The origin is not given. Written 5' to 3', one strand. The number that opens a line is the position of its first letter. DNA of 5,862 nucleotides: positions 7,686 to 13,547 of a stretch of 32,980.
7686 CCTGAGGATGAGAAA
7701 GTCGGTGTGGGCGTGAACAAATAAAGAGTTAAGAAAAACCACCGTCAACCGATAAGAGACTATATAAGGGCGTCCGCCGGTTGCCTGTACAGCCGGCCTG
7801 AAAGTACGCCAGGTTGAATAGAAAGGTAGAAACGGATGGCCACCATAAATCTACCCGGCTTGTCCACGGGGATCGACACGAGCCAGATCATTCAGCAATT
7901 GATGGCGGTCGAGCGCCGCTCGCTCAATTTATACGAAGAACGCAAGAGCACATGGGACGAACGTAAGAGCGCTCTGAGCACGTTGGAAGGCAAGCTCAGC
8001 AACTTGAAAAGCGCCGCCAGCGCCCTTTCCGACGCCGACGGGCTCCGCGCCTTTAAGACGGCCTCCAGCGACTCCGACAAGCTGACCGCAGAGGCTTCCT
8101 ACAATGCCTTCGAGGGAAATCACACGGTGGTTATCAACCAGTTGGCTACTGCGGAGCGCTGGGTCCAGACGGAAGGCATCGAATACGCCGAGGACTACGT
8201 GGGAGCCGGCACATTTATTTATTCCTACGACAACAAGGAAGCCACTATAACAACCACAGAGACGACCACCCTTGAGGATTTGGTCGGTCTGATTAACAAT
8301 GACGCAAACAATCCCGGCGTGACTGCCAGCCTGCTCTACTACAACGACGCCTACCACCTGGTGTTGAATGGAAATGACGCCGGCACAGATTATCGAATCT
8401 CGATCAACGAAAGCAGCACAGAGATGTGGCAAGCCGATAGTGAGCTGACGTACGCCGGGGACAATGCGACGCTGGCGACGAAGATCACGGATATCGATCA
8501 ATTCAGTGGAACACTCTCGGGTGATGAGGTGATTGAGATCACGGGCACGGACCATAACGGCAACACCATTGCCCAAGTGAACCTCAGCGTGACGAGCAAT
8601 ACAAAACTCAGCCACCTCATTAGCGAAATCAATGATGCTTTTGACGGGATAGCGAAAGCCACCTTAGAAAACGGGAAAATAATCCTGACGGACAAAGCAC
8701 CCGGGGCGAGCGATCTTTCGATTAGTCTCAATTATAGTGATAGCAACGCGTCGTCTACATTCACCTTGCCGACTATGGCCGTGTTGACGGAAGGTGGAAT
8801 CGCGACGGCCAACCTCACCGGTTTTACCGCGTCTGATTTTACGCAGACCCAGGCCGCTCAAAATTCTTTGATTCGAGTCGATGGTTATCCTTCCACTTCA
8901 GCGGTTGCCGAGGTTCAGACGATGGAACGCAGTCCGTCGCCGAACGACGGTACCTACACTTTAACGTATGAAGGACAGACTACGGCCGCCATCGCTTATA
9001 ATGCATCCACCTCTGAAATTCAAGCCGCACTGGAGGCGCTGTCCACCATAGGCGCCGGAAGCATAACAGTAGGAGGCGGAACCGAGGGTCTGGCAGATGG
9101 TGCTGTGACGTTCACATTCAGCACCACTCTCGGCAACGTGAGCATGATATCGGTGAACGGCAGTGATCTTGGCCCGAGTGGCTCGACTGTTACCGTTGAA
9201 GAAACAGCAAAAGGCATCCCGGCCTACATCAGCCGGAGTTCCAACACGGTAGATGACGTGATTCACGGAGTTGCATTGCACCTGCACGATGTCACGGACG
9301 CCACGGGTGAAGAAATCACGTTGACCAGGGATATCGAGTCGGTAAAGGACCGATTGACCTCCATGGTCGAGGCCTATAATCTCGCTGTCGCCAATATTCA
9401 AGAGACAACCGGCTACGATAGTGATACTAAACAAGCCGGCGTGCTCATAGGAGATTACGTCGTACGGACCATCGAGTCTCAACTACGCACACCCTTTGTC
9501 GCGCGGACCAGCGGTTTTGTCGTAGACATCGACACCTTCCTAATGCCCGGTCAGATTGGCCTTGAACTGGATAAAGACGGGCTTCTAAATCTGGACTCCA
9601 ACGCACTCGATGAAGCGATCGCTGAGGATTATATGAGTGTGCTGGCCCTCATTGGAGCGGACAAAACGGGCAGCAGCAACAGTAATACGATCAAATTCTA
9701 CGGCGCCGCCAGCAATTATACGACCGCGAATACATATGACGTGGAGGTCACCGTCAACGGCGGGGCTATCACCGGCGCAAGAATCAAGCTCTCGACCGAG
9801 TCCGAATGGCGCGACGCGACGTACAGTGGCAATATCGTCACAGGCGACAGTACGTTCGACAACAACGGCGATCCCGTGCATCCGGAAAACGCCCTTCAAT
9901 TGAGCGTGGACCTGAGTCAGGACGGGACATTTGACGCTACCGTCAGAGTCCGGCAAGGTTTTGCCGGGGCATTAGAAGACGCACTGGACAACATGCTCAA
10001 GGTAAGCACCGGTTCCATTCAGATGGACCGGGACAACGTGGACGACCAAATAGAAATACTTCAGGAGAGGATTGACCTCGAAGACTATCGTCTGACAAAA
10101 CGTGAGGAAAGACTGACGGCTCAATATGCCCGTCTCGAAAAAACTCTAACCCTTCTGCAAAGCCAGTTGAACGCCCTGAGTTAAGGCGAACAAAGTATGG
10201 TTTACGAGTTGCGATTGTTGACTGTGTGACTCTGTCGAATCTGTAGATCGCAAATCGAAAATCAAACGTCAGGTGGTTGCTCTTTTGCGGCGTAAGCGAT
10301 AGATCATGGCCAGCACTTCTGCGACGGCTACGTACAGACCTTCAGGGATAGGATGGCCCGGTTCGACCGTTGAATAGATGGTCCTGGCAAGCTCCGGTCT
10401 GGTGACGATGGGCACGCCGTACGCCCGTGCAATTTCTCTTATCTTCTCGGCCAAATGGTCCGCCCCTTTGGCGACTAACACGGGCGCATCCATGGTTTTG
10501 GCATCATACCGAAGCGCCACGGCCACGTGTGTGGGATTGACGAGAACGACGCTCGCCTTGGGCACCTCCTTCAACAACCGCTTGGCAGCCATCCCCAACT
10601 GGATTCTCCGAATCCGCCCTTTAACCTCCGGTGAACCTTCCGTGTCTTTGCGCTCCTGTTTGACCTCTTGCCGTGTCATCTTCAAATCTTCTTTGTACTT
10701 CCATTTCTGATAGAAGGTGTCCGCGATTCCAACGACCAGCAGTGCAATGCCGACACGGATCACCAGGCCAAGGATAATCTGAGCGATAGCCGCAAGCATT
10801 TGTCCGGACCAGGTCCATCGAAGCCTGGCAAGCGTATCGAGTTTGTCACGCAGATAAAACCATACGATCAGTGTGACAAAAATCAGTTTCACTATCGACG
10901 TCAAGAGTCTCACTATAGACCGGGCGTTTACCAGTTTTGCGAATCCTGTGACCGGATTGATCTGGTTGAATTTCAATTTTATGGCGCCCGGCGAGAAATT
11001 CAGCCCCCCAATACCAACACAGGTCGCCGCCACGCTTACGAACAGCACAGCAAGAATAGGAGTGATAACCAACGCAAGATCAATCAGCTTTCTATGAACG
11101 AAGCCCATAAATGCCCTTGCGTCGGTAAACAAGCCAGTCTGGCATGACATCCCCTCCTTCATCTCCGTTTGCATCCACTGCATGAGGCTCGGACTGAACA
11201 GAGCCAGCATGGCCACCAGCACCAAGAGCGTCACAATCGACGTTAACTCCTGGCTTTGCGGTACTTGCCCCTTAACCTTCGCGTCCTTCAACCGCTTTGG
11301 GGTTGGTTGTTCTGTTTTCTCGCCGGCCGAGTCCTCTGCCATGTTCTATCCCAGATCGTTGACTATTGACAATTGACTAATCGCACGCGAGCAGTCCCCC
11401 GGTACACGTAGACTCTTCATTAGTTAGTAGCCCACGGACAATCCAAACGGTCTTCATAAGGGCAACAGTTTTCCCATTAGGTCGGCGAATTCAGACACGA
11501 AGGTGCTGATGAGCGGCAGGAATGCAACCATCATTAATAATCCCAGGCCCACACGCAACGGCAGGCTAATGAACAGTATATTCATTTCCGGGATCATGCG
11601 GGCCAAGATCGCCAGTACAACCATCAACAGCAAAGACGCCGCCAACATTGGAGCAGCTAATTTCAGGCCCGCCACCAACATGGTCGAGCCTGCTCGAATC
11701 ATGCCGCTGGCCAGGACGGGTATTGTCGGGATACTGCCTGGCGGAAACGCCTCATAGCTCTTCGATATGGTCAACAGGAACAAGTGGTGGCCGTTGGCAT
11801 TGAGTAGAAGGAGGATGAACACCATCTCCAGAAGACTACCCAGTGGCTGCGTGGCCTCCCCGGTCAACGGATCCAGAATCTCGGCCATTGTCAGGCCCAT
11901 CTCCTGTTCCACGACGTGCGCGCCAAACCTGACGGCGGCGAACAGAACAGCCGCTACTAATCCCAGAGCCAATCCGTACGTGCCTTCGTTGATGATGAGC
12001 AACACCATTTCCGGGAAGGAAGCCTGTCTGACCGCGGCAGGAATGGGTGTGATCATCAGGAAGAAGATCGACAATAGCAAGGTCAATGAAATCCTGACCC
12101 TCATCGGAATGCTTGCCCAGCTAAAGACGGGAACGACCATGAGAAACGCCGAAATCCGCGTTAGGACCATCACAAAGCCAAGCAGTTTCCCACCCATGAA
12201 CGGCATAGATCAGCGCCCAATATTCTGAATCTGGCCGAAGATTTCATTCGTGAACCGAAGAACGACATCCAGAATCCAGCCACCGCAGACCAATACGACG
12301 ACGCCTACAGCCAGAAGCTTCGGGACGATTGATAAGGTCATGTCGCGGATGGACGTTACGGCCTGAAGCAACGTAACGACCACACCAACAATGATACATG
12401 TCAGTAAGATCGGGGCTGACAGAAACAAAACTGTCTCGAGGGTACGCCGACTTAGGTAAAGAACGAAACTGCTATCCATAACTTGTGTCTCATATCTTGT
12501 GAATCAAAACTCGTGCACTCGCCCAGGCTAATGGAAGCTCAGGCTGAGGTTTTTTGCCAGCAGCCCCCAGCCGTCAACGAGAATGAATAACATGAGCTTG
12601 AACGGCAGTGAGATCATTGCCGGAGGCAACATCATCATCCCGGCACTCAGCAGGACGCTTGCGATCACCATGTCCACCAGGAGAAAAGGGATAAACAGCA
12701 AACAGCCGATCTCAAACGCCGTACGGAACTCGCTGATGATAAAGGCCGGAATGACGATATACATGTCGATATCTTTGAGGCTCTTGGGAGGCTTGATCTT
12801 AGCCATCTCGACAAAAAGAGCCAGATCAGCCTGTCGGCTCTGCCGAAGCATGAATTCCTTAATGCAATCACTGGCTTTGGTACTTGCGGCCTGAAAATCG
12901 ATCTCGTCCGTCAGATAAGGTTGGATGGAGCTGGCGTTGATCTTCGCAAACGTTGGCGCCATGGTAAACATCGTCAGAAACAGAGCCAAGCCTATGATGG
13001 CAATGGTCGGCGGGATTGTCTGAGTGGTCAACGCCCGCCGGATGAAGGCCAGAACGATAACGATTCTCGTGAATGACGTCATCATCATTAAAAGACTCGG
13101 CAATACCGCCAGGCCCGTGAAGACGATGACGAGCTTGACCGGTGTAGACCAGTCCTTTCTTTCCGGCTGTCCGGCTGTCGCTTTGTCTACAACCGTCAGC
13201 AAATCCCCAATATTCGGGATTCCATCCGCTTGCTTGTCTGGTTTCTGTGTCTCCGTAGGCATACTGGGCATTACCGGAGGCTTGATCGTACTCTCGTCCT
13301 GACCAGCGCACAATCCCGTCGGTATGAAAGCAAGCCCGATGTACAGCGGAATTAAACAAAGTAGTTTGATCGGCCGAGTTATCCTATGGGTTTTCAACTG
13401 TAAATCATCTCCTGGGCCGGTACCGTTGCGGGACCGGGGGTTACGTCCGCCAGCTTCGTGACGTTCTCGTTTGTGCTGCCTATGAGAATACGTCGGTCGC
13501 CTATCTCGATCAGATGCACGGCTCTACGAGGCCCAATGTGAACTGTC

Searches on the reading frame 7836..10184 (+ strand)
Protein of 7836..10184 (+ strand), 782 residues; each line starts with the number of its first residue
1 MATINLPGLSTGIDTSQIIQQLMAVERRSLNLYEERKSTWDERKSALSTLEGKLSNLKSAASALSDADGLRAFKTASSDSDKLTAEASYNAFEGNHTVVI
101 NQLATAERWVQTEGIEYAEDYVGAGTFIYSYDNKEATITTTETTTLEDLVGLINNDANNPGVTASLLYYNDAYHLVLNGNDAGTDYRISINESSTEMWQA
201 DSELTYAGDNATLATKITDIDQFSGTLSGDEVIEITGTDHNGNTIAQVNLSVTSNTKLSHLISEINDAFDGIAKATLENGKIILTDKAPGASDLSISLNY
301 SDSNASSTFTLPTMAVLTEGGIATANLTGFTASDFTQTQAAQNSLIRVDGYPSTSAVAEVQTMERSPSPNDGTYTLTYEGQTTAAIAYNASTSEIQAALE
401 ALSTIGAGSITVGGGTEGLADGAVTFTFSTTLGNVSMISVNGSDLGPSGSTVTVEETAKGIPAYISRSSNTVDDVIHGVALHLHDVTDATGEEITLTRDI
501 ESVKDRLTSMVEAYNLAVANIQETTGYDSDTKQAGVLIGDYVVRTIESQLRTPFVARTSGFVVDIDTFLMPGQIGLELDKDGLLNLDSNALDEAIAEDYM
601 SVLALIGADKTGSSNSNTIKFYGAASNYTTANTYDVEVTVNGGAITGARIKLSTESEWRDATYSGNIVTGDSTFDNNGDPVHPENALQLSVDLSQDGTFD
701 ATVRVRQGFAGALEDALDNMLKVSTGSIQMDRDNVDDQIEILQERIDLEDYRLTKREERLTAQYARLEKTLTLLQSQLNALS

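Call 7: search_protein_families(library=ncbifam, proteins=[window:7836-10184:+], max_evalue=0.1)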
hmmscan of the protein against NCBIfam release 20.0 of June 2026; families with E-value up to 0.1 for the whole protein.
window:7836-10184:+ (782 aa): 8 families
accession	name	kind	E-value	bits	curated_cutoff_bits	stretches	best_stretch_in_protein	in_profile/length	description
NF005955.1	PRK08032.1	equivalog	1.8e-42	145.9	387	3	464-609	234-382/465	flagellar filament capping protein FliD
NF005188.0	PRK06664.1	equivalog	5.2e-37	127.5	469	3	1-199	1-197/661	flagellar hook-associated protein FliD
NF009400.1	PRK12765.1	equivalog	3.2e-34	118.4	448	3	465-641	264-424/596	flagellar filament capping protein FliD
NF006435.1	PRK08724.1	equivalog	9.2e-25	87.5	580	3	463-607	448-591/672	flagellar filament capping protein FliD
NF006282.1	PRK08453.1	equivalog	9.8e-19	67.3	500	2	465-610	445-588/673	flagellar filament capping protein FliD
NF005281.0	PRK06798.1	equivalog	2.2e-18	66.4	375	3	13-200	22-198/440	flagellar hook-associated protein 2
NF005833.0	PRK07737.1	equivalog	5.7e-17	61.9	444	1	5-199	4-205/501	flagellar hook-associated protein 2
NF045487.1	ASRP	equivalog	0.013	14.2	300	1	638-781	43-175/593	archaea-specific SMC-related protein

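Call 8: search_protein_families(library=pfam, proteins=[window:7836-10184:+], max_evalue=0.001)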
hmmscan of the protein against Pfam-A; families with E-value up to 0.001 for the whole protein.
window:7836-10184:+ (782 aa): 3 families
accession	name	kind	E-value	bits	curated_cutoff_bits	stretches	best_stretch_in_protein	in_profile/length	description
PF07195.17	FliD_C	-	1.4e-39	136.4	25.4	1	464-775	12-235/236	Flagellar hook-associated protein 2 C-terminus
PF02465.23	FliD_N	-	1.8e-22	80.2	24.8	1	11-106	1-96/97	Flagellar hook-associated protein 2 N-terminus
PF07196.18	Flagellin_IN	-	6e-05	23.6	22.7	1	133-180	8-54/55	Flagellin hook IN motif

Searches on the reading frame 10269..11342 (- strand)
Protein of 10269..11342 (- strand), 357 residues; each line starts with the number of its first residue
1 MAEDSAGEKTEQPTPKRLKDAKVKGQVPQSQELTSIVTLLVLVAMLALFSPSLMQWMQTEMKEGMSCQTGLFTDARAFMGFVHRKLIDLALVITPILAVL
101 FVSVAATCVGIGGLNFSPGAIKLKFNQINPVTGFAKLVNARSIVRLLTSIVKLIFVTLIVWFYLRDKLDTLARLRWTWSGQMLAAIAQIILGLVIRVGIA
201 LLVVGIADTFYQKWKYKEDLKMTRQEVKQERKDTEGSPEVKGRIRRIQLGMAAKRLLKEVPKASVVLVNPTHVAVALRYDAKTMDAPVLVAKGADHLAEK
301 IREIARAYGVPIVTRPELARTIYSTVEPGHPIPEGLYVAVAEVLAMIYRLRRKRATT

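Call 8: search_protein_families(library=pfam, proteins=[window:10269-11342:-], max_evalue=0.001)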
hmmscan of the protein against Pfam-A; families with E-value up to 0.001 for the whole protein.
window:10269-11342:- (357 aa): 1 family
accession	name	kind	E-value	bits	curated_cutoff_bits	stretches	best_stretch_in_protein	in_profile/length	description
PF01312.24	Bac_export_2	-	3.5e-116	388.5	24.4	1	7-347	1-335/335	FlhB HrpN YscU SpaS Family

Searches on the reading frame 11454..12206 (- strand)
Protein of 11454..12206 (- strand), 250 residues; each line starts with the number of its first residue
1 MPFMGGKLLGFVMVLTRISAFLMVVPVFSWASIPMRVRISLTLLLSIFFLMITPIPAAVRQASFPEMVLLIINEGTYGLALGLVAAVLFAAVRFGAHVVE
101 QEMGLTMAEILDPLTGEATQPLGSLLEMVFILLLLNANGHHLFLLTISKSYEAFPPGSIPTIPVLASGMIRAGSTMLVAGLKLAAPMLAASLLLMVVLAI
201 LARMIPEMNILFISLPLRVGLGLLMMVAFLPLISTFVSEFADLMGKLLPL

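Call 8: search_protein_families(library=pfam, proteins=[window:11454-12206:-], max_evalue=0.001)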
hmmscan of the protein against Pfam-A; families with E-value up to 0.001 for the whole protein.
window:11454-12206:- (250 aa): 1 family
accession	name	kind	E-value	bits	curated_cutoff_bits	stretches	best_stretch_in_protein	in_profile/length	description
PF01311.25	Bac_export_1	-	6.1e-54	183.5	27.8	1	9-241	2-227/230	Bacterial export proteins, family 1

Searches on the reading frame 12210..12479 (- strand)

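Call 8: search_protein_families(library=pfam, proteins=[window:12210-12479:-], max_evalue=0.001)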
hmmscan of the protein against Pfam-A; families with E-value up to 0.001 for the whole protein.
window:12210-12479:- (89 aa): 1 family
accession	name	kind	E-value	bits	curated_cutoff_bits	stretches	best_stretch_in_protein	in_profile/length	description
PF01313.24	Bac_export_3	-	6.7e-24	84.1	25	1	6-77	2-73/74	Bacterial export proteins, family 3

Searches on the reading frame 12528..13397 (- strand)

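Call 8: search_protein_families(library=pfam, proteins=[window:12528-13397:-], max_evalue=0.001)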
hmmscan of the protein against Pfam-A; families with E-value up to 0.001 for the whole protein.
window:12528-13397:- (289 aa): 1 family
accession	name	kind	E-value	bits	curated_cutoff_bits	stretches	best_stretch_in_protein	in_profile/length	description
PF00813.25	FliP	-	1.4e-72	244.1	26.9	1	93-284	2-191/191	FliP family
